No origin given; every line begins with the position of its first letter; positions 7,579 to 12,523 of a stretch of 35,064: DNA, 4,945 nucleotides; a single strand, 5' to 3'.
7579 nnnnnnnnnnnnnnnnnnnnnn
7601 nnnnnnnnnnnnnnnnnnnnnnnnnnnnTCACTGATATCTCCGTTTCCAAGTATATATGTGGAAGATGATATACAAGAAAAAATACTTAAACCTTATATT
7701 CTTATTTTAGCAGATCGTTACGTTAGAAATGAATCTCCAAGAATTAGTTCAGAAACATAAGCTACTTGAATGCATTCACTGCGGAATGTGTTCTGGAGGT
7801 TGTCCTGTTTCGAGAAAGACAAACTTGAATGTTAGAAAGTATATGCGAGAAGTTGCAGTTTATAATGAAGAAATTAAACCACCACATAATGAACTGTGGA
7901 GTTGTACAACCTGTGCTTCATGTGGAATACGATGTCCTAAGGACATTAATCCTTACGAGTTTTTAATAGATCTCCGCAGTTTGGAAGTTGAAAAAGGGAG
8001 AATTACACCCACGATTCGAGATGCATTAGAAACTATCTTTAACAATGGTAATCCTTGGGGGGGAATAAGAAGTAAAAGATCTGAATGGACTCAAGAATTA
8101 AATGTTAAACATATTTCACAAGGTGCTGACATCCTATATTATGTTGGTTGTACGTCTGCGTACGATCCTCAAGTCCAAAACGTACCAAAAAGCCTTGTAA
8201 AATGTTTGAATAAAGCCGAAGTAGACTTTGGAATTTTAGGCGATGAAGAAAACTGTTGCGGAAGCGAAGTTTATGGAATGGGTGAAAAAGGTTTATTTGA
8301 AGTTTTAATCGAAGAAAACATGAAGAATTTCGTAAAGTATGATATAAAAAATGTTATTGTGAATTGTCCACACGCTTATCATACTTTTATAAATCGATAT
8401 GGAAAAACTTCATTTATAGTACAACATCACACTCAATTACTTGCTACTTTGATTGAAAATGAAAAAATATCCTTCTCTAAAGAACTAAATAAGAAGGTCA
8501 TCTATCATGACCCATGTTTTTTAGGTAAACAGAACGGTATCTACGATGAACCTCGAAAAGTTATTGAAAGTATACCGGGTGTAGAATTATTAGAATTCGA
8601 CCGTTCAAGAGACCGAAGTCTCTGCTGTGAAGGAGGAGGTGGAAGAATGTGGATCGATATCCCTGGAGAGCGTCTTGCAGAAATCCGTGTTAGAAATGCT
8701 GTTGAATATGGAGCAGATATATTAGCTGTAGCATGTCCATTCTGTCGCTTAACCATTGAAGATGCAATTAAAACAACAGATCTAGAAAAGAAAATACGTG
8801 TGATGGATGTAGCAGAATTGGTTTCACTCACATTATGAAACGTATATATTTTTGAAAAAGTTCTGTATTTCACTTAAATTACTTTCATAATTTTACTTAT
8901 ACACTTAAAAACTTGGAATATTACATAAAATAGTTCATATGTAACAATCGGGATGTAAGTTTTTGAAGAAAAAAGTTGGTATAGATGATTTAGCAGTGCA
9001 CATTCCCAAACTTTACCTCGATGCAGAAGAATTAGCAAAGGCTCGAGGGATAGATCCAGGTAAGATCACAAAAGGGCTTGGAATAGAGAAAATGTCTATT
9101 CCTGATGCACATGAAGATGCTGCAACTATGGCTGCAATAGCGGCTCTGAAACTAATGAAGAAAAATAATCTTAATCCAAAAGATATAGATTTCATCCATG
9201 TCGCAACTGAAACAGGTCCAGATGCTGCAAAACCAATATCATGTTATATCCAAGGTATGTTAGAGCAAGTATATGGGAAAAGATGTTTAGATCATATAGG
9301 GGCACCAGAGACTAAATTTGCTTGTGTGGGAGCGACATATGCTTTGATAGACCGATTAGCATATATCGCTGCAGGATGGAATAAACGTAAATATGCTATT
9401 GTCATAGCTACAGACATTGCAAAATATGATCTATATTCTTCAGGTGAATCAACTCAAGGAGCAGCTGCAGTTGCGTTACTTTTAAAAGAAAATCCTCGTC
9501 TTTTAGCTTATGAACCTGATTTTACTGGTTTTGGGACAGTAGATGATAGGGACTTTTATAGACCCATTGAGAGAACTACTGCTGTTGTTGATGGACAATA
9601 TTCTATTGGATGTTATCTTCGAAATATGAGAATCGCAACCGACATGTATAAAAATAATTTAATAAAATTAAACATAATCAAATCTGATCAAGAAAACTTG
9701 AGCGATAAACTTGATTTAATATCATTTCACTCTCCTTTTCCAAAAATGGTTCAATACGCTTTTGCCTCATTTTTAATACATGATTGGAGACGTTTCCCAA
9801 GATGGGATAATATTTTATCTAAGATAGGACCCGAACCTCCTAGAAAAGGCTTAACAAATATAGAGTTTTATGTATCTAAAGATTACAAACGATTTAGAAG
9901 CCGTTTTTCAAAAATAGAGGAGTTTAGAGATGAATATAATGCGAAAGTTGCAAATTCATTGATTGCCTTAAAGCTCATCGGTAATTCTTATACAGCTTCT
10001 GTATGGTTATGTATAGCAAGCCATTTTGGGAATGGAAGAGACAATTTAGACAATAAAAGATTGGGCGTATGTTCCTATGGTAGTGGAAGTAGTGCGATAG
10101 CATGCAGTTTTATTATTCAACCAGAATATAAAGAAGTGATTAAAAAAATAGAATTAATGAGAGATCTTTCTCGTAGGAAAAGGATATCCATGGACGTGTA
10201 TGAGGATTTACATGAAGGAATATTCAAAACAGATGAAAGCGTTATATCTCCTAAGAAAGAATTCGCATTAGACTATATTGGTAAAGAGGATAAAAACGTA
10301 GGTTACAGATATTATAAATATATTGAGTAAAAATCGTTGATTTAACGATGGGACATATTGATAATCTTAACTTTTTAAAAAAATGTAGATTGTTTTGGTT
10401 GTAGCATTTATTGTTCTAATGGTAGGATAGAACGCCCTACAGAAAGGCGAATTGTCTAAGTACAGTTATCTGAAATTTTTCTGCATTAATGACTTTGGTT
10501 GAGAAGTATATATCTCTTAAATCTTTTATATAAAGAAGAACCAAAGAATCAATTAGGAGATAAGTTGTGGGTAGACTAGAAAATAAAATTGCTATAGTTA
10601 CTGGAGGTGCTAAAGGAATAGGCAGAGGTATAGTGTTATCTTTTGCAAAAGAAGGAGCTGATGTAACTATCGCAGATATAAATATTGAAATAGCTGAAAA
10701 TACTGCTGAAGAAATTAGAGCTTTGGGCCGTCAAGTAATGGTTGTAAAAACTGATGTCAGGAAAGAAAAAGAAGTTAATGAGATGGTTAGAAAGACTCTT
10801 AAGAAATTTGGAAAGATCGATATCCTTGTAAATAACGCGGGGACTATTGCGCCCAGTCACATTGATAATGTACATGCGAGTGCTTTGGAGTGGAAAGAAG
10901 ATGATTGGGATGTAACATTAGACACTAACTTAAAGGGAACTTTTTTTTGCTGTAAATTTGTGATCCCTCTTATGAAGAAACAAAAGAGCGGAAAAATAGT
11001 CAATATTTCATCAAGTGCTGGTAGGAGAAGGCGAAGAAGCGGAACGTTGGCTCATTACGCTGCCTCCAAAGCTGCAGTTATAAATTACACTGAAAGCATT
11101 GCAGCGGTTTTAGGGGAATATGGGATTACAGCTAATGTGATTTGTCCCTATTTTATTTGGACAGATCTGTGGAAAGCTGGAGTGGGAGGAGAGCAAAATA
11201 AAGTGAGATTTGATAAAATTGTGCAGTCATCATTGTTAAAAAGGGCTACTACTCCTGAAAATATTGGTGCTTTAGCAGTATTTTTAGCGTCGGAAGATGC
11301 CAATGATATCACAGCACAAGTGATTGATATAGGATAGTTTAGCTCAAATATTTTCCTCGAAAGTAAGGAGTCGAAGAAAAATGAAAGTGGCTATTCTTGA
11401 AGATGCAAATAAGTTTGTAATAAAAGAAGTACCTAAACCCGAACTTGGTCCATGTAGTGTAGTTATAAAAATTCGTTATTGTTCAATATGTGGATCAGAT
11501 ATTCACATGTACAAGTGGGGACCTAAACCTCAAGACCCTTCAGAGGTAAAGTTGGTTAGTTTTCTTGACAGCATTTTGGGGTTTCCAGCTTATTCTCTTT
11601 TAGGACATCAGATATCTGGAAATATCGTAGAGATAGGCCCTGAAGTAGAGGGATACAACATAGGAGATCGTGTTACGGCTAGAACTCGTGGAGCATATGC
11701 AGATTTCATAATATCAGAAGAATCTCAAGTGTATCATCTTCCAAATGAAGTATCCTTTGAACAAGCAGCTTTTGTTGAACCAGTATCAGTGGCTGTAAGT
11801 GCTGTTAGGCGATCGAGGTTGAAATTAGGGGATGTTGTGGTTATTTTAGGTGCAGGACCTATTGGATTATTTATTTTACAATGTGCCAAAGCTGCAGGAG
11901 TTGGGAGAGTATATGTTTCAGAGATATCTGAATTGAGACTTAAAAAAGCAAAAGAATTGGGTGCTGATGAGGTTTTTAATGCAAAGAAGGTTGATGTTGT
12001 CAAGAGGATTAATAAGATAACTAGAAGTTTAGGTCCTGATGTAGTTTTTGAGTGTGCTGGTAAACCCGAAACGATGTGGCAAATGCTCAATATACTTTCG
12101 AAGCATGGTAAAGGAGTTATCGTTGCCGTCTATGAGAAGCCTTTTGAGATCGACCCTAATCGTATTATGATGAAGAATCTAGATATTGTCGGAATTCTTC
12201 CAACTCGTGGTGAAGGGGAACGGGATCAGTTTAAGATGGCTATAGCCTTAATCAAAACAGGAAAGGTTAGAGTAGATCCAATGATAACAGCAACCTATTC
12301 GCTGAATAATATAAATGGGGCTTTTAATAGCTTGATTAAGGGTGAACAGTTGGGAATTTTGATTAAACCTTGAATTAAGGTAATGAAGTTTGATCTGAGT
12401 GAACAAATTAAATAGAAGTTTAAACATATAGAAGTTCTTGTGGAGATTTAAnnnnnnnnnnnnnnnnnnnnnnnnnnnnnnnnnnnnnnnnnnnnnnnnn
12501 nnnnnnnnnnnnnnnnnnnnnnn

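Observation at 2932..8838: Membrane-free ETF + HdrA(MvhD-like fusion) + HdrD-like Fe-S module wired into archaeal beta-oxidation genes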

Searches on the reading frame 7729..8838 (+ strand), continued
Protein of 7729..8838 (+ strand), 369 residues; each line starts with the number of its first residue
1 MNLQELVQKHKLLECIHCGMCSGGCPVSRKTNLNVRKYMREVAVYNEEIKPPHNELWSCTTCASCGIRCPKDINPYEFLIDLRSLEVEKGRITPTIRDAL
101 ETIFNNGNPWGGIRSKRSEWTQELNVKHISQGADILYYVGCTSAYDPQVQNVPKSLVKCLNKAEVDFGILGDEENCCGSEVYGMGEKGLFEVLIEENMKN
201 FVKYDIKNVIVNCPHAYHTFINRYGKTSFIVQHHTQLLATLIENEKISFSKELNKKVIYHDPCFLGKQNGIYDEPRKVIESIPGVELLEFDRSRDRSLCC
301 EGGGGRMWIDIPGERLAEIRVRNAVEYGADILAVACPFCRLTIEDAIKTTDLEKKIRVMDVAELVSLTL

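Call 78: find_encoding_contigs(protein=P0297, flank=8000, max_places=2)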
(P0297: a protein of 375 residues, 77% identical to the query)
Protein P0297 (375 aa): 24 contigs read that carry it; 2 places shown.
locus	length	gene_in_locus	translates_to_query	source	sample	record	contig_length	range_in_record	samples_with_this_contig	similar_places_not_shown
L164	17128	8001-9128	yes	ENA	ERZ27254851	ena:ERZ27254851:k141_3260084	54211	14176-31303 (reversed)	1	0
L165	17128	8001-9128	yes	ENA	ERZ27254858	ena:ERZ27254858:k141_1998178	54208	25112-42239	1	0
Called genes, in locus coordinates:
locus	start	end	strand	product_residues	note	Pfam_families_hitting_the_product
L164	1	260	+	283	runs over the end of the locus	PF02754:CCG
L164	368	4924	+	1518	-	PF14691:Fer4_20, PF07992:Pyr_redox_2, PF13450:NAD_binding_8, PF13738:Pyr_redox_3, PF07992:Pyr_redox_2, PF07992:Pyr_redox_2, PF12838:Fer4_7, PF13237:Fer4_10, +18 more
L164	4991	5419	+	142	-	PF02662:FlpD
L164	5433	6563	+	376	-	PF13237:Fer4_10 (faint), PF13183:Fer4_8 (weak)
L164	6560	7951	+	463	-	PF00890:FAD_binding_2 (weak), PF01266:DAO (weak), PF12831:FAD_oxidored, PF13450:NAD_binding_8 (weak), PF00037:Fer4 (faint), PF12838:Fer4_7 (faint), PF07992:Pyr_redox_2 (weak)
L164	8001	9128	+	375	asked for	PF13183:Fer4_8, PF13187:Fer4_9, PF13237:Fer4_10, PF13534:Fer4_17, PF02754:CCG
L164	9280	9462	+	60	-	PF00293:NUDIX (weak)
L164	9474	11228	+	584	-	PF00890:FAD_binding_2 (weak), PF07992:Pyr_redox_2, PF12831:FAD_oxidored, PF13450:NAD_binding_8 (weak), PF12837:Fer4_6 (weak), PF12838:Fer4_7, PF13187:Fer4_9, PF14697:Fer4_21 (weak), +6 more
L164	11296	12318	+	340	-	PF01144:CoA_trans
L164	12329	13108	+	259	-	PF01144:CoA_trans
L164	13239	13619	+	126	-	PF02662:FlpD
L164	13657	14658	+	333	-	PF12838:Fer4_7 (weak), PF13183:Fer4_8 (weak)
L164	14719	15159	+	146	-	PF12797:Fer4_2 (faint), PF13183:Fer4_8 (weak), PF13237:Fer4_10 (weak), PF00037:Fer4 (faint), PF13187:Fer4_9 (weak)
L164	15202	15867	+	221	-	PF13534:Fer4_17 (faint), PF13183:Fer4_8 (faint), PF13237:Fer4_10, PF12838:Fer4_7, PF13187:Fer4_9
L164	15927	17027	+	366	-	PF02771:Acyl-CoA_dh_N, PF00441:Acyl-CoA_dh_1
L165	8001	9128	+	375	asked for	PF13183:Fer4_8, PF13187:Fer4_9, PF13237:Fer4_10, PF13534:Fer4_17, PF02754:CCG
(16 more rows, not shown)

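Call 79: find_encoding_contigs(protein=P0293, flank=8000, max_places=2)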
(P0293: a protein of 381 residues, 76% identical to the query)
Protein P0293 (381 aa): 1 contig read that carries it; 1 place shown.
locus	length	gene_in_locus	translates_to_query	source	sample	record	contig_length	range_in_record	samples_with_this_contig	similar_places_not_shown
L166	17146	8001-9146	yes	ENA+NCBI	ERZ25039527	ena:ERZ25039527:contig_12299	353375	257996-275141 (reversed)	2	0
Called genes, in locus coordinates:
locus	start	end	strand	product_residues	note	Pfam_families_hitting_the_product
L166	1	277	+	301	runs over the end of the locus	PF02754:CCG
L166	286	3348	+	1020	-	PF00890:FAD_binding_2 (weak), PF12831:FAD_oxidored (weak), PF13450:NAD_binding_8 (weak), PF14691:Fer4_20, PF07992:Pyr_redox_2, PF13450:NAD_binding_8, PF13738:Pyr_redox_3, PF07992:Pyr_redox_2, +14 more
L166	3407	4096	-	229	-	-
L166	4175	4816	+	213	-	PF13183:Fer4_8 (faint), PF13534:Fer4_17 (faint), PF14697:Fer4_21 (faint), PF12837:Fer4_6 (weak), PF00037:Fer4 (weak), PF13237:Fer4_10, PF12838:Fer4_7, PF13187:Fer4_9, +4 more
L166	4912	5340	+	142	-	PF02662:FlpD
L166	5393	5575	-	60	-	-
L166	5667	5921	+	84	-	-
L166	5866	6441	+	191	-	PF13534:Fer4_17 (faint), PF13187:Fer4_9 (faint), PF13183:Fer4_8 (weak)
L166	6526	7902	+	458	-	PF00070:Pyr_redox (faint), PF00890:FAD_binding_2 (weak), PF01266:DAO (weak), PF12831:FAD_oxidored, PF01593:Amino_oxidase (faint), PF13450:NAD_binding_8 (weak), PF07992:Pyr_redox_2 (weak)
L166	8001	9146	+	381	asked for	PF13237:Fer4_10 (weak), PF13183:Fer4_8, PF13187:Fer4_9, PF13534:Fer4_17, PF02754:CCG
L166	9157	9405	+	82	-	PF13396:PLDc_N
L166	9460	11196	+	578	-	PF01262:AlaDh_PNT_C (weak), PF00890:FAD_binding_2, PF07992:Pyr_redox_2, PF01266:DAO (weak), PF12831:FAD_oxidored (weak), PF13450:NAD_binding_8 (weak), PF12838:Fer4_7, PF13187:Fer4_9, +9 more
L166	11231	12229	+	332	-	PF13484:Fer4_16 (faint), PF12838:Fer4_7 (weak), PF13183:Fer4_8 (weak), PF13187:Fer4_9 (weak)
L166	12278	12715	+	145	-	PF13187:Fer4_9 (faint), PF13237:Fer4_10 (weak), PF00037:Fer4 (faint), PF12838:Fer4_7 (faint), PF13183:Fer4_8 (weak)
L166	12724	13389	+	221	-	PF00111:Fer2 (weak), PF13183:Fer4_8 (faint), PF13534:Fer4_17 (faint), PF13237:Fer4_10, PF12838:Fer4_7 (weak), PF13187:Fer4_9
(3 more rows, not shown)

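Call 90: predict_structure(alignment_id=A2)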
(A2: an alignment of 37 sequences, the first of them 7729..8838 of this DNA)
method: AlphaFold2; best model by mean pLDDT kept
length: 369 residues; sequences in the alignment: 37
mean_pLDDT: 81.1   pTM: 0.85
mean pLDDT of the five models: 81.1, 79.6, 79.0, 77.5, 76.6
residues with pLDDT >= 90: 141; 70-90: 145; 50-70: 56; < 50: 27
segments of 3 or more residues with pLDDT < 50: 97-113, 302-307
pLDDT, mean of each block of 10 residues (from residue 1): 85 82 62 76 76 53 61 81 82 57 40 61 91 95 81 95 96 85 82 91 96 89 87 96 95 95 74 92 93 60 48 77 95 90 89 96 97
secondary structure, 60 per line:
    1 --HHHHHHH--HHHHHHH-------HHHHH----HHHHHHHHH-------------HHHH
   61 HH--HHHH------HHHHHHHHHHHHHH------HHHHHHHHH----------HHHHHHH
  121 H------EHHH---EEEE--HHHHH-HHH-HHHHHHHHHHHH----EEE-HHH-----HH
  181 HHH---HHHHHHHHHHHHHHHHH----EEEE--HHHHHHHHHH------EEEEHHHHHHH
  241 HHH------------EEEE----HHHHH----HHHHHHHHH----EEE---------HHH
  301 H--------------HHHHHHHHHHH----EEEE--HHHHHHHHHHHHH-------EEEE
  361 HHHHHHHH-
elements in order: H3-9 H12-18 H26-30 H35-43 H57-62 H65-68 H75-88 H95-103 H114-121 E135-138 H141-145 H151-162 E167-169 H179-183 H187-203 E208-211 H214-223 E230-233 H234-243 E256-259 H264-268 H273-281 E286-288 H298-301 H316-326 E331-334 H337-349 E357-360 H361-368

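Call 92: fold_search(model_id=the predicted structure, library=pdb)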
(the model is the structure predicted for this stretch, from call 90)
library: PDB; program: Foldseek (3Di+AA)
matches with E <= 10: 632; with E <= 0.001: 11
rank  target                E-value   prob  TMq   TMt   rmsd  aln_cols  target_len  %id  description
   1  9ojn                  1.5e-18  1.00  0.76  0.40   5.1       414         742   29  Structure of Mycobacterium smegmatis EtfD (released 2025-05-21)
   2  9a6l_A                4.0e-08  1.00  0.51  0.76   4.3       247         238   19  Integrative model of LUTA-LUTB by crosslinking MS and deep learning (released 2024-09-18)
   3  8rwn_B                3.0e-07  1.00  0.50  0.63   4.4       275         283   20  CryoEM structure of the Hdr(ABC)2 subunits of the Elp-Hdr complex of Methanothermobacter marburgensis (released 2025-05-14)
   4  7bkb_B                2.7e-06  1.00  0.48  0.59   4.6       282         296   17  Formate dehydrogenase - heterodisulfide reductase - formylmethanofuran dehydrogenase complex from Methanospirillum hun (released 2021-09-29)
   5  8rvu_B                3.5e-06  1.00  0.50  0.63   4.9       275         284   20  CryoEM structure of the Elp-Hdr complex of Methanothermobacter marburgensis state 2 (composite structure) (released 2025-05-14)
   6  8rvy_B                4.0e-06  1.00  0.49  0.61   5.1       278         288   19  CryoEM structure of the Elp-Hdr complex of Methanothermobacter marburgensis state 1 (composite structure) (released 2025-05-14)
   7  5odc_B                1.3e-05  1.00  0.50  0.62   4.2       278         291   17  Heterodisulfide reductase / [NiFe]-hydrogenase complex from Methanothermococcus thermolithotrophicus at 2.3 A resoluti (released 2017-08-30)
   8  8rvy_b                1.7e-05  1.00  0.51  0.64   4.1       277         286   19  CryoEM structure of the Elp-Hdr complex of Methanothermobacter marburgensis state 1 (composite structure) (released 2025-05-14)
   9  1jfl_A                4.5e-04  1.00  0.30  0.41   8.1       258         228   16  CRYSTAL STRUCTURE DETERMINATION OF ASPARTATE RACEMASE FROM AN ARCHAEA (released 2002-06-05)
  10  3s81_C                5.7e-04  1.00  0.32  0.43   8.3       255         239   11  Crystal Structure of Putative Aspartate Racemase from Salmonella Typhimurium (released 2011-06-15)
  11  3s81_B                6.3e-04  1.00  0.32  0.42   8.6       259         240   12  Crystal Structure of Putative Aspartate Racemase from Salmonella Typhimurium (released 2011-06-15)
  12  3s81_A                1.3e-03  1.00  0.30  0.41   8.4       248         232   11  Crystal Structure of Putative Aspartate Racemase from Salmonella Typhimurium (released 2011-06-15)
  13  3s7z_B                1.5e-03  1.00  0.31  0.43   8.3       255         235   11  Crystal Structure of Putative Aspartate Racemase from Salmonella Typhimurium Complexed with Succinate (released 2011-10-05)
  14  5evc_A                1.5e-03  1.00  0.30  0.41   8.7       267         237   11  Crystal structure of putative aspartate racemase from Salmonella Typhimurium complexed with sulfate and potassium (released 2015-12-02)
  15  2gzm_B                1.6e-03  1.00  0.31  0.40   8.0       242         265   14  Crystal Structure of the Glutamate Racemase from Bacillus anthracis (released 2007-05-29)
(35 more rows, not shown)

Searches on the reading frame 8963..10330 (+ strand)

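Call 4: search_protein_families(library=pfam, proteins=[window:8963-10330:+])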
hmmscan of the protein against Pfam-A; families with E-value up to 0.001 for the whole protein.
window:8963-10330:+ (455 aa): 2 families
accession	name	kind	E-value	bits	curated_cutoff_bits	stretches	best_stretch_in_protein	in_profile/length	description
PF08540.16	HMG_CoA_synt_C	-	7e-33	114.9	25.1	1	197-415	17-236/280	Hydroxymethylglutaryl-coenzyme A synthase C terminal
PF01154.23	HMG_CoA_synt_N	-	2.3e-24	86.7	25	1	3-175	3-170/174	Hydroxymethylglutaryl-coenzyme A synthase N terminal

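Call 7: search_protein_families(library=ncbifam, proteins=[window:8963-10330:+], max_evalue=0.00001)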
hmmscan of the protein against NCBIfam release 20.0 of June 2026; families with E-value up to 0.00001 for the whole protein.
window:8963-10330:+ (455 aa): 9 families
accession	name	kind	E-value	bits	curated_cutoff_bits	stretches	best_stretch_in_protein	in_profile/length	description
NF041302.1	HMG_CoAsyn_Halo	equivalog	1.5e-89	301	800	1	3-444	2-438/443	hydroxymethylglutaryl-CoA synthase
TIGR01835.1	HMG-CoA-S_prok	equivalog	1.1e-79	268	360.35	2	5-268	1-243/382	hydroxymethylglutaryl-CoA synthase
TIGR01833.1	HMG-CoA-S_euk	equivalog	1e-59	202.9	286.2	1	2-416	2-414/457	hydroxymethylglutaryl-CoA synthase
NF003274.0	PRK04262.1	equivalog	3.5e-33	115.1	244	1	4-203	2-191/347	hydroxymethylglutaryl-CoA synthase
TIGR00748.1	HMG_CoA_syn_Arc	equivalog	4.7e-24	85.3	353.35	1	5-201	2-188/345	hydroxymethylglutaryl-CoA synthase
NF006829.0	PRK09352.1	subfamily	3.1e-13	49.4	249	1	3-152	3-143/322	beta-ketoacyl-ACP synthase 3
NF005308.0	PRK06840.1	equivalog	7.1e-13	48.3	315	1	2-82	2-82/339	3-oxoacyl-ACP synthase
TIGR00747.1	fabH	subfamily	8.2e-12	44.8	292.1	1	5-152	3-141/322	beta-ketoacyl-ACP synthase III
NF005541.0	PRK07204.1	equivalog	6.7e-07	29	402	1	1-169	1-166/329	beta-ketoacyl-ACP synthase III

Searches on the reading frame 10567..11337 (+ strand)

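Call 4: search_protein_families(library=pfam, proteins=[window:10567-11337:+])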
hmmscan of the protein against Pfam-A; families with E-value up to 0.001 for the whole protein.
window:10567-11337:+ (256 aa): 4 families
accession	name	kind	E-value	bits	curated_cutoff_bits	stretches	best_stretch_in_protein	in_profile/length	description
PF13561.12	adh_short_C2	-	9e-58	196.1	27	1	15-254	3-230/236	Enoyl-(Acyl carrier protein) reductase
PF00106.31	adh_short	-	2.3e-56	190.8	26.6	1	7-203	1-188/195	short chain dehydrogenase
PF08659.16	KR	-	3.4e-09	37.3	22.6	1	10-126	4-117/180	KR domain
PF02737.24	3HCDH_N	-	0.00043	20.7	22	1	8-74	2-64/180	3-hydroxyacyl-CoA dehydrogenase, NAD binding domain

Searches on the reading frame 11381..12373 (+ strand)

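Call 5: search_protein_families(library=pfam, proteins=[window:11381-12373:+])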
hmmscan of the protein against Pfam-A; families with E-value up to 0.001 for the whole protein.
window:11381-12373:+ (330 aa): 4 families
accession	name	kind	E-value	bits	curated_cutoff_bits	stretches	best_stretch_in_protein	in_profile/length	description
PF00107.32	ADH_zinc_N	-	1.9e-32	112.4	31.8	1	160-291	1-127/129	Zinc-binding dehydrogenase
PF16912.11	Glu_dehyd_C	-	5.5e-15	55.9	34.9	1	129-317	4-200/211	Glucose dehydrogenase C-terminus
PF08240.17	ADH_N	-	2.8e-13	50.5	23.5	1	24-121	2-103/104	Alcohol dehydrogenase GroES-like domain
PF13602.12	ADH_zinc_N_2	-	1.2e-11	46.1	27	1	193-325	1-130/134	Zinc-binding dehydrogenase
